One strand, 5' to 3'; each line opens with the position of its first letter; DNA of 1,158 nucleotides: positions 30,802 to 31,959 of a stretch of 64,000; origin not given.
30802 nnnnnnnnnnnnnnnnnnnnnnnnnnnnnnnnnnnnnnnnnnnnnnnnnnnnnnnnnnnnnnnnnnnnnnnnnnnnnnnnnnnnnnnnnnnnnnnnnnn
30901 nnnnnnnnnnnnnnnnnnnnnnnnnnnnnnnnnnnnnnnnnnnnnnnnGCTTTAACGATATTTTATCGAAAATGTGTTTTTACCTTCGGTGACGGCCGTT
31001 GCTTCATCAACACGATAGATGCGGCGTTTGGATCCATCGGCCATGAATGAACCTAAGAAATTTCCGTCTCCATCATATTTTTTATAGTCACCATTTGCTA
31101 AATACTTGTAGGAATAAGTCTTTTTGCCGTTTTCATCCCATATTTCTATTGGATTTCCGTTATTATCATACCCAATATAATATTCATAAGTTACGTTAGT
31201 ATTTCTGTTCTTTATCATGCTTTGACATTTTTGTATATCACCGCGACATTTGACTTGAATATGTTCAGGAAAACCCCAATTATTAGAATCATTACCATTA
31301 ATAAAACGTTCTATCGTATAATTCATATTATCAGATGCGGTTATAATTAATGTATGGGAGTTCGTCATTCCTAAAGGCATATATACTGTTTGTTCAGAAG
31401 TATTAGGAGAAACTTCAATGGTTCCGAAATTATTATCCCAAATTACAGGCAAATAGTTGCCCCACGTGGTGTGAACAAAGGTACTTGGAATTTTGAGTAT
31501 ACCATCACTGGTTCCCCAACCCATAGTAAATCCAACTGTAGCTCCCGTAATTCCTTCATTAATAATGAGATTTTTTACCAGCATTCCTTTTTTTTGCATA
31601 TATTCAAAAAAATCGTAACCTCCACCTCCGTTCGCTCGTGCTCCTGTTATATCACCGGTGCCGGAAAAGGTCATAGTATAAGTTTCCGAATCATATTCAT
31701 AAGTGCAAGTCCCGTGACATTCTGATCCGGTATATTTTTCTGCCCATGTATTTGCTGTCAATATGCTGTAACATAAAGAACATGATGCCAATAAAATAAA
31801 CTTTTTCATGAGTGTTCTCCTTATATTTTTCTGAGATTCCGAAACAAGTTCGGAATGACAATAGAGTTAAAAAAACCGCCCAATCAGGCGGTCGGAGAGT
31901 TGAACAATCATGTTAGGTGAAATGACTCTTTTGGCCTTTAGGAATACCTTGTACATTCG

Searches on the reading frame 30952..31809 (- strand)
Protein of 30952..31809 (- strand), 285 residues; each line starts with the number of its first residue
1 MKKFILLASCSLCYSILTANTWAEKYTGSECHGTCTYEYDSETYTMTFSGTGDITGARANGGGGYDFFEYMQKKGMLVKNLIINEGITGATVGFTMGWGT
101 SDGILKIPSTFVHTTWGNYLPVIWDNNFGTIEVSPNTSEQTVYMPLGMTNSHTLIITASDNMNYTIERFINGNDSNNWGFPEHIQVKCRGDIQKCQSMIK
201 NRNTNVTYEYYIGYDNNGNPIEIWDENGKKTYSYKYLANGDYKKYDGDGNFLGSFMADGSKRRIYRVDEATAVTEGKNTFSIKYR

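Call 13: search_protein_families(library=pfam, proteins=[window:30952-31809:-], max_evalue=0.01)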
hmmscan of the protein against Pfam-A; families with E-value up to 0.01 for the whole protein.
window:30952-31809:- (285 aa): 0 families

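Call 14: find_homologous_proteins(query=window:30952-31809:-)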
Query window:30952-31809:- (285 aa): 9 proteins with E <= 0.001 among 536 candidates.
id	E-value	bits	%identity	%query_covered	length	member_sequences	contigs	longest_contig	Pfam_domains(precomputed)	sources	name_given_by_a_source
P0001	1.0e-194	664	100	100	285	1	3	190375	-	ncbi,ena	-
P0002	1.3e-47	181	43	91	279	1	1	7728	-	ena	-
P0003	1.1e-42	165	47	64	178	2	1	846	-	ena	-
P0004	1.8e-40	158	39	91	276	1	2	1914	-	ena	-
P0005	1.8e-37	148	37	92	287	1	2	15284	-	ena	-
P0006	2.1e-36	144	38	100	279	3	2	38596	-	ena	-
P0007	2.2e-31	128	34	100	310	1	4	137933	-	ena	-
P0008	5.6e-25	107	40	73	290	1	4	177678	-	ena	-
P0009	7.7e-11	60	54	25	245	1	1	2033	-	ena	-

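Call 15: find_encoding_contigs(protein=P0001, flank=3000, max_places=4)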
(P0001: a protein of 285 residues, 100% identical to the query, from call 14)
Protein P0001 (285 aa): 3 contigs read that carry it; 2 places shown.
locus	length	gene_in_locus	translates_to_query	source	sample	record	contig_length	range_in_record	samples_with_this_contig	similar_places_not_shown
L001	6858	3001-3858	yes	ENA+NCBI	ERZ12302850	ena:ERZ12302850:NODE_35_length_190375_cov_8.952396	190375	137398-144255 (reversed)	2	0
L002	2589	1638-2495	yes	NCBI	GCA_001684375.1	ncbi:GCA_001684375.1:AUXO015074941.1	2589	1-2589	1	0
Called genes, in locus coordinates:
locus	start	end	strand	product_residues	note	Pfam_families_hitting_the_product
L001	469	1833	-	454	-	-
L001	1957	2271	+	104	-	-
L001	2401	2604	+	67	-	PF00313:CSD, PF08206:OB_RNB (weak)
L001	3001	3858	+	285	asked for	-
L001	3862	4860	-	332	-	PF03255:ACCA, PF01039:Carboxyl_trans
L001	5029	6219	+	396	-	-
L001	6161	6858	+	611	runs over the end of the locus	PF00496:SBP_bac_5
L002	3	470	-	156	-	?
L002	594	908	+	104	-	-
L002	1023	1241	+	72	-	PF00313:CSD, PF08206:OB_RNB (weak)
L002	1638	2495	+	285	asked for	-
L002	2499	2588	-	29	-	?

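Call 16: find_encoding_contigs(protein=P0002, flank=3000, max_places=4)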
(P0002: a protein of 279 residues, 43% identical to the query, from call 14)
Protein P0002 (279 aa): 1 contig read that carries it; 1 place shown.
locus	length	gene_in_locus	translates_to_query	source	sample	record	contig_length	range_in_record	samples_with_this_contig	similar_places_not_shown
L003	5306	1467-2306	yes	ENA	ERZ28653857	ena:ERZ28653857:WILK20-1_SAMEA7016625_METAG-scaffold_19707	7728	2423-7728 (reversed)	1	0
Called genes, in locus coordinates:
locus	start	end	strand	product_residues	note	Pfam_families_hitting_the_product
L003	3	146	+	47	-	?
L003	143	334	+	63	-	-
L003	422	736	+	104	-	-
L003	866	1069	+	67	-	PF00313:CSD, PF08206:OB_RNB (weak)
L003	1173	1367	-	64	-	-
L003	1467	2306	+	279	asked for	-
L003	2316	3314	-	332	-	PF03255:ACCA, PF01039:Carboxyl_trans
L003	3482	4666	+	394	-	-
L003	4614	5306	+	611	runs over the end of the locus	PF00496:SBP_bac_5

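Call 17: find_encoding_contigs(protein=P0006, flank=3000, max_places=4)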
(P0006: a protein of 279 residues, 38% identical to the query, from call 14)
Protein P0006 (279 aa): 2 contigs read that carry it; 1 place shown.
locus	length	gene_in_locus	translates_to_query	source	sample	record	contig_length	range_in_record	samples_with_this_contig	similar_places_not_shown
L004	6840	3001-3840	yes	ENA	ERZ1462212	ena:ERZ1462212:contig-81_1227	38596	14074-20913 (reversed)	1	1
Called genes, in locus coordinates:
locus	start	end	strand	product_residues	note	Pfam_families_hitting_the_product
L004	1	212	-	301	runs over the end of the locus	PF13306:LRR_5, PF13855:LRR_8 (weak), PF13306:LRR_5 (weak)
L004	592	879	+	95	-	PF00166:Cpn10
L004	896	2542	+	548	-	PF00118:Cpn60_TCP1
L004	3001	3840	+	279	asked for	-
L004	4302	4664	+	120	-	-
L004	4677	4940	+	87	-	-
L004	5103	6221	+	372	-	PF00712:DNA_pol3_beta, PF02767:DNA_pol3_beta_2, PF02768:DNA_pol3_beta_3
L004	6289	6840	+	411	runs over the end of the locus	PF02463:SMC_N, PF13175:AAA_15 (faint), PF13476:AAA_23, PF13304:AAA_21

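Call 22: find_encoding_contigs(protein=P0007, flank=3000, max_places=4)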
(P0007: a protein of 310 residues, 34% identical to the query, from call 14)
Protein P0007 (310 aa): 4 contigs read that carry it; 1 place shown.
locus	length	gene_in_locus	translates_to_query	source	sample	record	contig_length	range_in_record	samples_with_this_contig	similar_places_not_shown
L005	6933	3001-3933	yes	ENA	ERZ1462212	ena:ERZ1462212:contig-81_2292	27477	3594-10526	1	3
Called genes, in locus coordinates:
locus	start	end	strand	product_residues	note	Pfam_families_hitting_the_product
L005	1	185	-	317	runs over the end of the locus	PF13306:LRR_5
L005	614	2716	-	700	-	PF17191:RecG_wedge, PF00270:DEAD, PF04851:ResIII, PF22590:Cas3-like_C_2 (faint), PF00271:Helicase_C, PF19833:RecG_dom3_C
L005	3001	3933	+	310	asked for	-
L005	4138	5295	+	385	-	-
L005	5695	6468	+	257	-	PF13306:LRR_5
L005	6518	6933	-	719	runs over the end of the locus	PF01553:Acyltransferase, PF00501:AMP-binding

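Call 23: find_encoding_contigs(protein=P0008, flank=3000, max_places=4)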
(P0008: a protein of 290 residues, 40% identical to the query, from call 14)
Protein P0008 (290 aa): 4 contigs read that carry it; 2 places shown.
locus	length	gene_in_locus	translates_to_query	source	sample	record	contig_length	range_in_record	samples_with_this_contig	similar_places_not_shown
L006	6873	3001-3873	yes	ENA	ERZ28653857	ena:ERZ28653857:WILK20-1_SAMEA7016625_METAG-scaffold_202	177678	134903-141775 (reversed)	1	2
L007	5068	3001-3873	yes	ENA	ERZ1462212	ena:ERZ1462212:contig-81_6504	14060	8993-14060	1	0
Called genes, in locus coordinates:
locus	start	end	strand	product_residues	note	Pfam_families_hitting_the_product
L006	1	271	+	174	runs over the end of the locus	PF04608:PgpA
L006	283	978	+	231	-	PF06691:DUF1189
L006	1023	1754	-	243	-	PF01643:Acyl-ACP_TE, PF13279:4HBT_2 (faint), PF20791:Acyl-ACP_TE_C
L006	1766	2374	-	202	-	PF01464:SLT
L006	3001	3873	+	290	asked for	-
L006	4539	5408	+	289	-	PF05013:FGase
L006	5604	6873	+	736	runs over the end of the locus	-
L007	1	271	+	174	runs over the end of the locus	PF04608:PgpA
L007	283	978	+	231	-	PF06691:DUF1189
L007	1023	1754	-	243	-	PF01643:Acyl-ACP_TE, PF13279:4HBT_2 (faint), PF20791:Acyl-ACP_TE_C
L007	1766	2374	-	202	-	PF01464:SLT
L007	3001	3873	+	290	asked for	-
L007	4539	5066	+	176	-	?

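Call 24: find_encoding_contigs(protein=P0005, flank=3000, max_places=4)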
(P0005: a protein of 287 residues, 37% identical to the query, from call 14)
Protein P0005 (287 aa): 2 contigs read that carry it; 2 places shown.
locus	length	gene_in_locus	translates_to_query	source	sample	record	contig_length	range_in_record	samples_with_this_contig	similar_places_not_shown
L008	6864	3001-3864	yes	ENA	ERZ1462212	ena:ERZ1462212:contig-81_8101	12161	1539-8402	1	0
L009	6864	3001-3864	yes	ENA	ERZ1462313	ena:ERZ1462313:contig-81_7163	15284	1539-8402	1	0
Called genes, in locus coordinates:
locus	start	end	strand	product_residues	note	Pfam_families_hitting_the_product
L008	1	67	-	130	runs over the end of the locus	PF00411:Ribosomal_S11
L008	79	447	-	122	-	PF00416:Ribosomal_S13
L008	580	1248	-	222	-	PF00406:ADK, PF13207:AAA_17, PF13238:AAA_18 (weak), PF05191:ADK_lid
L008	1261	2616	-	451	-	PF00344:SecY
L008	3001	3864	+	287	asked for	-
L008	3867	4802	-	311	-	PF00730:HhH-GPD, PF14815:NUDIX_4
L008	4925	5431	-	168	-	PF02559:CarD_TRCF_RID, PF21095:CarD_C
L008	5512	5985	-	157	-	PF00588:SpoU_methylase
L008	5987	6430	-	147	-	PF02556:SecB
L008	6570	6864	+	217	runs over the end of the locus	PF04280:Tim44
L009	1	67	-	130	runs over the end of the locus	PF00411:Ribosomal_S11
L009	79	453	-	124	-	PF00416:Ribosomal_S13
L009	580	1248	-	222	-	PF00406:ADK, PF13207:AAA_17, PF13238:AAA_18 (weak), PF05191:ADK_lid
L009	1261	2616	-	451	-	PF00344:SecY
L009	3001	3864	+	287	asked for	-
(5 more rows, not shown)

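Call 44: find_homologous_proteins(query=A3, max_evalue=0.00001)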
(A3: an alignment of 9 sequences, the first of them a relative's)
Query A3 (9 sequences) (285 aa, profile of the alignment): 458 proteins with E <= 0.00001 among 8000 candidates; the best 120 are listed.
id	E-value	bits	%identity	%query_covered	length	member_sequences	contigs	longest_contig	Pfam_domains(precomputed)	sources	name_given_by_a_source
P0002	3.6e-110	386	43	91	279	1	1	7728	-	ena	-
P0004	5.9e-108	379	39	91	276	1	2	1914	-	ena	-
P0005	2.3e-105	370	37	92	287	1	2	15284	-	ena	-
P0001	5.8e-105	369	100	100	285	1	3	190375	-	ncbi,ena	-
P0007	3.6e-103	363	34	100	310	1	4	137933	-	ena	-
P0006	8.5e-94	332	38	100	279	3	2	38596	-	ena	-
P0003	4.4e-72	261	47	64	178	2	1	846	-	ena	-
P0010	4.5e-54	202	41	21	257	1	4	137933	PF13306.13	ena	-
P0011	2.6e-48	183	48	50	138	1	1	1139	-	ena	-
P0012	1.9e-44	170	55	17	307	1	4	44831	PF13306.13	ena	-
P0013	2.2e-40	157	53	17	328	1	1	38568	PF13306.13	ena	-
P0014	4.6e-39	153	51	17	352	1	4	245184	PF13306.13,PF13855.13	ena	-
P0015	2.9e-37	147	53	17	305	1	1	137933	PF13306.13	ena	-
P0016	2.8e-34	137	83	25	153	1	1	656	PF03652.21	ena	-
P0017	7.4e-31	126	45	18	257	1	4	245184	PF13306.13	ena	-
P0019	1.3e-16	79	28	65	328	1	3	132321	PF13306.13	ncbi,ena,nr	ncbi:MAG: leucine-rich repeat domain-containing protein [Alphaproteobacteria bacterium]|nr:leucine-r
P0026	2.2e-14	72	24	89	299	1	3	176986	PF13306.13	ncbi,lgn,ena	-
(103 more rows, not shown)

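Call 45: find_encoding_contigs(protein=P0014, flank=10000, max_places=4)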
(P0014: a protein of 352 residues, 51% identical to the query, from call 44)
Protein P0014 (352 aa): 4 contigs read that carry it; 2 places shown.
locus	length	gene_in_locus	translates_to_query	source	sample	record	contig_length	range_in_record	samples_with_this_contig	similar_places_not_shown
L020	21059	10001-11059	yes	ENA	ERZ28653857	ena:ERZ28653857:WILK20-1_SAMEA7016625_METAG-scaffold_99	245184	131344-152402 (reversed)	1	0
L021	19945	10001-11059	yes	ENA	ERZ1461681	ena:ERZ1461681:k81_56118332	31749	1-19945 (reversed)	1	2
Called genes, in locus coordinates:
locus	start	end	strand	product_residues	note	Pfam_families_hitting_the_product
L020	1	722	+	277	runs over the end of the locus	PF13306:LRR_5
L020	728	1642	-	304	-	PF01476:LysM, PF01551:Peptidase_M23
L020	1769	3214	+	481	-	PF19295:SufBD_N, PF01458:SUFBD_core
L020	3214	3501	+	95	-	-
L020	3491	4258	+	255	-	PF00005:ABC_tran, PF02463:SMC_N (faint)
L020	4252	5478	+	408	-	PF01458:SUFBD_core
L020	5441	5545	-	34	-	-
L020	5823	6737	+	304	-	PF13306:LRR_5 (weak)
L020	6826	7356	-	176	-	PF01327:Pep_deformylase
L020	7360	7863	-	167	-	PF01029:NusB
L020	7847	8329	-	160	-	PF22811:Zn_ribbon_NrdR, PF03477:ATP-cone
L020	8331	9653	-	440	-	PF01225:Mur_ligase, PF08245:Mur_ligase_M, PF02875:Mur_ligase_C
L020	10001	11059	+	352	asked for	PF13306:LRR_5, PF13855:LRR_8 (faint), PF13306:LRR_5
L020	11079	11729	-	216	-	PF03006:HlyIII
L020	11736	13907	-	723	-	PF01553:Acyltransferase, PF00501:AMP-binding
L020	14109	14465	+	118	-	PF09394:Inhibitor_I42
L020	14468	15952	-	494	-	PF00224:PK, PF02887:PK_C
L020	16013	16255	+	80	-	PF10073:GapR_DNA-bd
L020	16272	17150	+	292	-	PF01734:Patatin, PF19890:DUF6363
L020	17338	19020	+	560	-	-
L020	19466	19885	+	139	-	PF00565:SNase (weak)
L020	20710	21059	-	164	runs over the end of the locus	PF02075:RuvC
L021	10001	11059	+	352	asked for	PF13306:LRR_5, PF13855:LRR_8 (faint), PF13306:LRR_5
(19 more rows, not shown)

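Call 46: find_encoding_contigs(protein=P0019, flank=10000, max_places=4)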
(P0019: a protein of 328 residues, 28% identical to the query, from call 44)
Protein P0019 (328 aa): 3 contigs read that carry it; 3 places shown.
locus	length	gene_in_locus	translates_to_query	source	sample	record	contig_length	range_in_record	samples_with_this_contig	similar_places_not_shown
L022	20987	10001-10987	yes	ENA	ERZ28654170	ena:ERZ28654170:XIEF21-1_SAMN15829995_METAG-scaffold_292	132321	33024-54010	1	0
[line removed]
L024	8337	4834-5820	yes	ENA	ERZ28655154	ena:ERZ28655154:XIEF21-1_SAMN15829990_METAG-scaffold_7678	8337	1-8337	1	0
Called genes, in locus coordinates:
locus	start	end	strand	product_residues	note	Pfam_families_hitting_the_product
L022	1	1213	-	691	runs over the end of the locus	PF22745:Nlig-Ia, PF01653:DNA_ligase_aden, PF03120:OB_DNA_ligase, PF03119:DNA_ligase_ZBD, PF12826:HHH_2, PF14520:HHH_5 (weak), PF00533:BRCT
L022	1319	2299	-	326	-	-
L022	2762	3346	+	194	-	PF01121:CoaE, PF01712:dNK (weak), PF13238:AAA_18 (weak)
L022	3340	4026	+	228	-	PF00929:RNase_T, PF13482:RNase_H_2 (faint)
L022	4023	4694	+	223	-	PF00702:Hydrolase, PF13419:HAD_2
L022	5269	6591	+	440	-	PF05697:Trigger_N, PF00254:FKBP_C, PF05698:Trigger_C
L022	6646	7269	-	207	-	PF05494:MlaC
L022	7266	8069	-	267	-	PF09923:DUF2155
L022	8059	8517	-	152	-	PF02470:MlaD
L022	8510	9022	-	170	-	PF02470:MlaD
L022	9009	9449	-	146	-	PF07007:LprI (weak)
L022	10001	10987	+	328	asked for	PF13306:LRR_5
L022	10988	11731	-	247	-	PF01416:PseudoU_synth_1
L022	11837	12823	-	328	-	PF01113:DapB_N (faint), PF01408:GFO_IDH_MocA, PF22725:GFO_IDH_MocA_C3, PF02894:GFO_IDH_MocA_C (faint)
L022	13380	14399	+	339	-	PF13306:LRR_5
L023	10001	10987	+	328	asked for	PF13306:LRR_5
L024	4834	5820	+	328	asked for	PF13306:LRR_5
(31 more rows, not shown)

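Call 47: find_encoding_contigs(protein=P0012, flank=10000, max_places=4)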
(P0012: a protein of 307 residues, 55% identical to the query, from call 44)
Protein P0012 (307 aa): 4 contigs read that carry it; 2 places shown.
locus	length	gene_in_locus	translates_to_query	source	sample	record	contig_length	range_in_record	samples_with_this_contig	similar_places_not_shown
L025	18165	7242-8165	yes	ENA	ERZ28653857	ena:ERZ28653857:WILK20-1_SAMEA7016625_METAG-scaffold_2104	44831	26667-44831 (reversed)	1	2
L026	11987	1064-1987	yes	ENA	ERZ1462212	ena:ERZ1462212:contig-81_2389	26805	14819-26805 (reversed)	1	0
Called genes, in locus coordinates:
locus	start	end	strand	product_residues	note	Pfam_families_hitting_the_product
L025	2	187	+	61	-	?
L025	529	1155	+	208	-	PF05307:Bundlin, PF08805:PilS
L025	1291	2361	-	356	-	PF03462:PCRF, PF00472:RF-1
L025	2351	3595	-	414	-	PF13393:tRNA-synt_His, PF00152:tRNA-synt_2 (faint), PF00587:tRNA-synt_2b, PF03129:HGTP_anticodon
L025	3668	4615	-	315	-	PF12844:HTH_19 (weak), PF13413:HTH_25, PF13464:RodZ_C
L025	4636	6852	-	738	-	PF05524:PEP-utilisers_N, PF00391:PEP-utilizers, PF02896:PEP-utilizers_C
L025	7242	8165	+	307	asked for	PF13306:LRR_5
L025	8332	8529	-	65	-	-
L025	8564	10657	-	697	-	PF22745:Nlig-Ia, PF01653:DNA_ligase_aden, PF03120:OB_DNA_ligase, PF03119:DNA_ligase_ZBD, PF14520:HHH_5 (faint), PF12826:HHH_2, PF00533:BRCT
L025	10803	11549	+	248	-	-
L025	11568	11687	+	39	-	-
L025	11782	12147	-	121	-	-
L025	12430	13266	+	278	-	PF01435:Peptidase_M48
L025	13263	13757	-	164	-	-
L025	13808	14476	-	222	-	PF01048:PNP_UDP_1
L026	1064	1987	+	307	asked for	PF13306:LRR_5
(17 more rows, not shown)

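Call 57: find_encoding_contigs(protein=P0026, flank=10000, max_places=3)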
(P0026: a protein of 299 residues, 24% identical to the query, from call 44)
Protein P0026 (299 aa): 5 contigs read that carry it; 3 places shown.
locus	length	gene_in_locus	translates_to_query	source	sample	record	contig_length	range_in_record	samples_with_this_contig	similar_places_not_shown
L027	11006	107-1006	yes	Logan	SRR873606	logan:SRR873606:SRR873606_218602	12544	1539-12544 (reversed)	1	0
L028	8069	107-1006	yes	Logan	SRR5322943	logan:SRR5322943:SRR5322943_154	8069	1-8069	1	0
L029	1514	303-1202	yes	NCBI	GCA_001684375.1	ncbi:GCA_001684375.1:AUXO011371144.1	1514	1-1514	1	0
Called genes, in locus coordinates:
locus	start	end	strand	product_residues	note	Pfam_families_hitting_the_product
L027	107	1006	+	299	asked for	PF13306:LRR_5 (weak)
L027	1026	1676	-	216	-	PF03006:HlyIII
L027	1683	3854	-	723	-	PF01553:Acyltransferase, PF00501:AMP-binding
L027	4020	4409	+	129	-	PF09394:Inhibitor_I42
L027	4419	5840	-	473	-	PF00224:PK, PF02887:PK_C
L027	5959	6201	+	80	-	PF10073:GapR_DNA-bd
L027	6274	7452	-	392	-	PF00871:Acetate_kinase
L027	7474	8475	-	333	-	PF01515:PTA_PTB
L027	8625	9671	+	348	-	-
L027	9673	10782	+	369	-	PF01594:AI-2E_transport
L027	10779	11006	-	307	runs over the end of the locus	-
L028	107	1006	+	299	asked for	PF13306:LRR_5 (weak)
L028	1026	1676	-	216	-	PF03006:HlyIII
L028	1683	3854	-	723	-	PF01553:Acyltransferase, PF00501:AMP-binding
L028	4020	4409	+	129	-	PF09394:Inhibitor_I42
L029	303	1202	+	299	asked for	PF13306:LRR_5 (weak)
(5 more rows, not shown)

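Call 58: find_encoding_contigs(protein=P0013, flank=10000, max_places=3)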
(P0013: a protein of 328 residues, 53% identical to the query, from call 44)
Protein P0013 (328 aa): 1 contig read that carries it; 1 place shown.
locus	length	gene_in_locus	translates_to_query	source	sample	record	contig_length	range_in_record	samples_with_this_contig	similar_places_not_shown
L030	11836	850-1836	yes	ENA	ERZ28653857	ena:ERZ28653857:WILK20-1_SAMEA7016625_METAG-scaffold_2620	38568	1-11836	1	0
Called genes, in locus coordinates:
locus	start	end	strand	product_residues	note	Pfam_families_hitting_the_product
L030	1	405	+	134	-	?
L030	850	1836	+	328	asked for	PF13306:LRR_5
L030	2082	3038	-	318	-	PF11335:DUF3137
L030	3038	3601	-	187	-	PF04011:LemA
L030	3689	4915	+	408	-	PF07670:Gate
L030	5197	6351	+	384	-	PF25919:BSH_CusB (faint), PF25917:BSH_RND, PF25973:BSH_CzcB (weak), PF25885:HH_EMRA (weak), PF25876:HH_MFP_RND, PF25944:Beta-barrel_RND, PF25967:RND-MFP_C, PF25989:YknX_C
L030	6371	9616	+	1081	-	PF00873:ACR_tran, PF03176:MMPL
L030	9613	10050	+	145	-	PF02580:Tyr_Deacylase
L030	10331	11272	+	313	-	-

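Call 97: search_protein_families(library=pfam, proteins=[L020:19478-19885:+, L030:10331-11272:+, L005:5695-6468:+], max_evalue=0.01)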
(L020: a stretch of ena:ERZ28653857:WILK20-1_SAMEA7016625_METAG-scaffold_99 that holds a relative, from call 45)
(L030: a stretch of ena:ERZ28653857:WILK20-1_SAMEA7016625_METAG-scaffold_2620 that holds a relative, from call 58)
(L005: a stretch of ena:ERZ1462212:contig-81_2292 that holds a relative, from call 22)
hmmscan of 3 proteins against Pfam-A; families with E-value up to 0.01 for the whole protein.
L020:19478-19885:+ (135 aa): 1 family
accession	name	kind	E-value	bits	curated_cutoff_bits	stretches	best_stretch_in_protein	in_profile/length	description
PF00565.23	SNase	-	4.6e-07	30.7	21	1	47-122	1-60/107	Staphylococcal nuclease homologue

L030:10331-11272:+ (313 aa): 0 families

L005:5695-6468:+ (257 aa): 1 family
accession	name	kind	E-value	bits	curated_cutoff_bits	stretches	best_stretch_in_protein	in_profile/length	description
PF13306.12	LRR_5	-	3.6e-20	72.6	27.7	1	56-152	14-109/127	BspA type Leucine rich repeat region (6 copies)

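Call 100: predict_structure(alignment_id=A3)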
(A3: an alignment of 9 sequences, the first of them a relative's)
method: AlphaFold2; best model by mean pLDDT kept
length: 285 residues; sequences in the alignment: 9
mean_pLDDT: 73.8   pTM: 0.70
mean pLDDT of the five models: 73.8, 71.6, 70.2, 70.0, 69.6
residues with pLDDT >= 90: 56; 70-90: 112; 50-70: 87; < 50: 30
segments of 3 or more residues with pLDDT < 50: 13-15, 17-21, 57-64, 172-178, 281-285
pLDDT, mean of each block of 10 residues (from residue 1): 52 47 67 79 89 60 49 77 88 71 88 67 77 75 65 86 72 49 86 91 83 87 89 89 90 88 64 57 41
secondary structure, 60 per line:
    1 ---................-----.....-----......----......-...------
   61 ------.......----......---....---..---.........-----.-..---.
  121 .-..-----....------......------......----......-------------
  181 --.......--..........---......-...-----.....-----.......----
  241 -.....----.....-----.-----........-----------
elements in order: H4-19 E25-29 E35-40 E45-50 E52-54 H67-73 E78-83 E87-90 E99-107 E130-133 E140-145 E152-157 E162-167 E183-189 H192-198 E199-201 E205-210 E212-214 E220-224 E230-236 E242-246 E251-255 H267-274

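Call 102: fold_search(model_id=the predicted structure, library=pdb)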
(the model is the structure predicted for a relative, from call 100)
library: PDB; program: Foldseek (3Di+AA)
matches with E <= 10: 467; with E <= 0.001: 0
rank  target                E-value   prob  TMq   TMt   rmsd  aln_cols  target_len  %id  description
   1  7pog                  3.9e-01  0.09  0.17  0.03  18.4       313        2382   11  High-resolution structure of native toxin A from Clostridioides difficile (released 2021-12-08)
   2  6kk9_C                5.1e-01  0.57  0.12  0.17   8.0        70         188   16  A Crystal structure of OspA mutant (released 2020-07-29)
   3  6r5x_A                5.1e-01  0.28  0.07  0.22  11.7        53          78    9  8-bladed beta-propeller formed by four 2-bladed fragments (released 2019-11-13)
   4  9euw                  5.4e-01  0.09  0.18  0.03  17.0       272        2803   14  Lymphostatin, conformation 2 (composite structure) (released 2025-04-09)
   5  7u1z_A                5.7e-01  0.05  0.14  0.04  18.5       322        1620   11  Crystal structure of the DRBD and CROPs of TcdA (released 2022-03-09)
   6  6dnh_B                7.4e-01  0.66  0.11  0.09   5.6        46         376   17  Cryo-EM structure of human CPSF-160-WDR33-CPSF-30-PAS RNA complex at 3.4 A resolution (released 2018-06-27)
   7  6kk9_B                7.4e-01  0.28  0.11  0.15   8.2        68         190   19  A Crystal structure of OspA mutant (released 2020-07-29)
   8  6bly_B                8.7e-01  0.63  0.11  0.09   5.6        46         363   17  Cryo-EM structure of human CPSF-160-WDR33 complex at 3.36A resolution (released 2017-11-22)
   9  8e3q_B                9.1e-01  0.60  0.11  0.09   5.6        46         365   17  CRYO-EM STRUCTURE OF the human MPSF (released 2023-01-18)
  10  6uro_B                1.1e+00  0.54  0.11  0.08   4.8        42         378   19  Cryo-EM structure of human CPSF160-WDR33-CPSF30-PAS RNA-CstF77 complex (released 2019-11-27)
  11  8jhz_A                1.1e+00  0.06  0.19  0.03  19.8       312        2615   11  Cryo-EM structure of the TcsH-TMPRSS2 complex (released 2024-03-20)
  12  8r8r_B                1.2e+00  0.33  0.11  0.09   7.2        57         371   16  Cryo-EM structure of the human mPSF with PAPOA C-terminus peptide (PAPOAc) (released 2024-04-10)
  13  7evf                  1.3e+00  0.21  0.10  0.08   8.1        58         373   22  Plant growth-promoting factor YxaL mutant from Bacillus velezensis - T175W/S213G/W215A (released 2022-01-12)
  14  9euv                  1.3e+00  0.07  0.17  0.03  14.0       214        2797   12  Lymphostatin, conformation 1 (composite structure) (released 2025-04-09)
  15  3hxj_C                1.4e+00  0.16  0.10  0.10  12.1        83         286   14  Crystal Structure of Pyrrolo-quinoline quinone (PQQ_DH) from Methanococcus maripaludis, Northeast Structural Genomics  (released 2009-08-25)
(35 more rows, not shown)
